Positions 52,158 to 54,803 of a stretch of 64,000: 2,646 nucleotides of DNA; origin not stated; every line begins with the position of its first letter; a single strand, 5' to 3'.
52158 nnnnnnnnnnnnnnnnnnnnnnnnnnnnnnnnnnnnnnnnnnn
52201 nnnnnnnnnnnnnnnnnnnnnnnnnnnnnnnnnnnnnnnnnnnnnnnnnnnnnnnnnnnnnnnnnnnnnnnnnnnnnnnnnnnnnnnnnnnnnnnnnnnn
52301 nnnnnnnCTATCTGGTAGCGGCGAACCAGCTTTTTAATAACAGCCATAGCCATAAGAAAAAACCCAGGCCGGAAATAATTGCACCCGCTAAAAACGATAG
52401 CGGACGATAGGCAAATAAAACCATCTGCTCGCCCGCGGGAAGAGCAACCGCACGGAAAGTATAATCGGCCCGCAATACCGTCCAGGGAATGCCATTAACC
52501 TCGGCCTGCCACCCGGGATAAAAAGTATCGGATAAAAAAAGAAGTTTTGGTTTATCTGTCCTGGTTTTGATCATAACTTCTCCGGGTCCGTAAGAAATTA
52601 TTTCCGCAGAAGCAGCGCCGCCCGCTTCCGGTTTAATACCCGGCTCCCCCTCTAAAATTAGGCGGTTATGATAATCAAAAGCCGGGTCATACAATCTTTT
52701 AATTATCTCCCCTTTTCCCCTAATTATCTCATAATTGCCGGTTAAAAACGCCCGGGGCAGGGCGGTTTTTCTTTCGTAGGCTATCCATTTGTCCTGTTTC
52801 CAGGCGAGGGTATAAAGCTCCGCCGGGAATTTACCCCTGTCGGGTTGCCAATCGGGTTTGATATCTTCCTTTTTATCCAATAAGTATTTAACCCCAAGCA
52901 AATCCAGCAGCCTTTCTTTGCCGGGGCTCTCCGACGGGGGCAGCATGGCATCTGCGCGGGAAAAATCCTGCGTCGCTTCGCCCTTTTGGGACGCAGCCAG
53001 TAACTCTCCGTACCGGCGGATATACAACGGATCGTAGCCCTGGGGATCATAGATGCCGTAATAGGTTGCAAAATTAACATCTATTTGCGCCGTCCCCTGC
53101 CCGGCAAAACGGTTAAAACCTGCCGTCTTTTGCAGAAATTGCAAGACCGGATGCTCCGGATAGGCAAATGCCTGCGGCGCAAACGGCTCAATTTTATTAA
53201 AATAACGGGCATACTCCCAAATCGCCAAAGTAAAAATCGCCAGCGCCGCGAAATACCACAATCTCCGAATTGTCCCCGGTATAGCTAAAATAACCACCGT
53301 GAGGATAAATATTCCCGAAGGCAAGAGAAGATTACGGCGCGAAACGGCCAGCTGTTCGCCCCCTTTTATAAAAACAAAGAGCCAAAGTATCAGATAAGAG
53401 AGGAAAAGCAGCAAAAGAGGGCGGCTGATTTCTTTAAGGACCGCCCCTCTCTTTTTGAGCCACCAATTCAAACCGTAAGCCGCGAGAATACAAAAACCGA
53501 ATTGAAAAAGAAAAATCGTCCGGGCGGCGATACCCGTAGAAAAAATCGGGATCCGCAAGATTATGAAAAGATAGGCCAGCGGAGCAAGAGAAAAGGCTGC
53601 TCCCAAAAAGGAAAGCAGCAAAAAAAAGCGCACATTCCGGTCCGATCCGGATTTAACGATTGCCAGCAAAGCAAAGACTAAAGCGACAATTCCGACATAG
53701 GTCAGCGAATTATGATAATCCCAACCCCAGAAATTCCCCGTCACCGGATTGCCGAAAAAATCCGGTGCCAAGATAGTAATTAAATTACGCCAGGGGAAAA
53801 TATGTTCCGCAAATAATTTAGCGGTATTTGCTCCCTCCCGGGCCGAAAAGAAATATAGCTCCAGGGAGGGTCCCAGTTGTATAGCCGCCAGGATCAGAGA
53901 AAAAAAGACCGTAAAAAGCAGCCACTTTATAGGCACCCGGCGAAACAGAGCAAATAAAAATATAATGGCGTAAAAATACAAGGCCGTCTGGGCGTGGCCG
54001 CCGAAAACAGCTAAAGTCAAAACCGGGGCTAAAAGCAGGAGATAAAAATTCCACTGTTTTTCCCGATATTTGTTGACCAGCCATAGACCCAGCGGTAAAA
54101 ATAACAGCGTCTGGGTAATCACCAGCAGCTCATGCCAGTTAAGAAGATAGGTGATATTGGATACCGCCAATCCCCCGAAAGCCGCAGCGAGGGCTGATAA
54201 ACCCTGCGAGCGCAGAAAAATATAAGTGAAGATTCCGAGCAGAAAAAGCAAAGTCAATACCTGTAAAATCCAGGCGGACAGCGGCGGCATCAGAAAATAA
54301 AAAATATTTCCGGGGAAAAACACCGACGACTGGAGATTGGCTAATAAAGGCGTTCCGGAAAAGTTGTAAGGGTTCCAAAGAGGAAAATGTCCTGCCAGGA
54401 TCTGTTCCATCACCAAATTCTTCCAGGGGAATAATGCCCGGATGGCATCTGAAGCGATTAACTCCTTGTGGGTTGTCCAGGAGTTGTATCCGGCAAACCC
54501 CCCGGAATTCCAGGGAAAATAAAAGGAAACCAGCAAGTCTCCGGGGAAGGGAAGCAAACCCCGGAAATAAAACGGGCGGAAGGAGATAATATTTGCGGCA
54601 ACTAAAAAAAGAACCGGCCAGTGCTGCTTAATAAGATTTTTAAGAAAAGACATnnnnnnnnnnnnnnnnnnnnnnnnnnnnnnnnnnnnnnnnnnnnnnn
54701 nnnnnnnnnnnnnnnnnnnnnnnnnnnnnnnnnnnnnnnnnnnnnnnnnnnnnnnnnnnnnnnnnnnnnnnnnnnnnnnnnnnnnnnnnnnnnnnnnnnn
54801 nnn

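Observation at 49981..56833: Three tandem YfhO-family paralogs are recent duplications, and one lacks the N-terminal helix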

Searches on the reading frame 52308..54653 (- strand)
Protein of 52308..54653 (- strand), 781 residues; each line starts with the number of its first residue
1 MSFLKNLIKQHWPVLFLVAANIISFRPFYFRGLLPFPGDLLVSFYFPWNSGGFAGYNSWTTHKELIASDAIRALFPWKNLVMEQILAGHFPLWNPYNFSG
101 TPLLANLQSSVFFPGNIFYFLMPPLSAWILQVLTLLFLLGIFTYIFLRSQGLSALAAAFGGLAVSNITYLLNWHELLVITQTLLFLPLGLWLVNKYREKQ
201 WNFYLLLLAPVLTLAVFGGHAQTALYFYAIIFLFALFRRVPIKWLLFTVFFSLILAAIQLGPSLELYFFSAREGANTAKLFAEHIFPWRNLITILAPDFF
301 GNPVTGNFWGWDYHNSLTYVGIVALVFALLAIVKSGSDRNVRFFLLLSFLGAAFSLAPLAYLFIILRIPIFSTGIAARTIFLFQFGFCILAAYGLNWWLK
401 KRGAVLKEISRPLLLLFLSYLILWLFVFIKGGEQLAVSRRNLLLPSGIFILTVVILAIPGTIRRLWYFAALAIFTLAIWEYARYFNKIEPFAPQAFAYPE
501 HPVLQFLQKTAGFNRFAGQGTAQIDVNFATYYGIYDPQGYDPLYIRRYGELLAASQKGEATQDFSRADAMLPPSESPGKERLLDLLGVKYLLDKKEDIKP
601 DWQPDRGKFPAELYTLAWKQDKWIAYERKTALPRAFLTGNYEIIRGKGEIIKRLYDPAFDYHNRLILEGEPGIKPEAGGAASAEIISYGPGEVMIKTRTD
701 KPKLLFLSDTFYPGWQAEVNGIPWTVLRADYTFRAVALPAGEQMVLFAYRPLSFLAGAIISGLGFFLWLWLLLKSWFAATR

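Call 8: search_protein_families(library=pfam, proteins=[window:52308-54653:-], max_evalue=0.01)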
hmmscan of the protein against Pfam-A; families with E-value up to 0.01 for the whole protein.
window:52308-54653:- (781 aa): 1 family
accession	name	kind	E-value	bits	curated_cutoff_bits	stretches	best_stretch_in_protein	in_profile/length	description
PF09586.16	YfhO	-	6.1e-11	41.9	28.5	1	696-761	769-835/835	Bacterial membrane protein YfhO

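Call 69: search_protein_families(library=ncbifam, proteins=[window:52308-54653:-], max_evalue=0.01)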
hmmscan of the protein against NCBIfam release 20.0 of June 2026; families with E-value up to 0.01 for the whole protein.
window:52308-54653:- (781 aa): 0 families
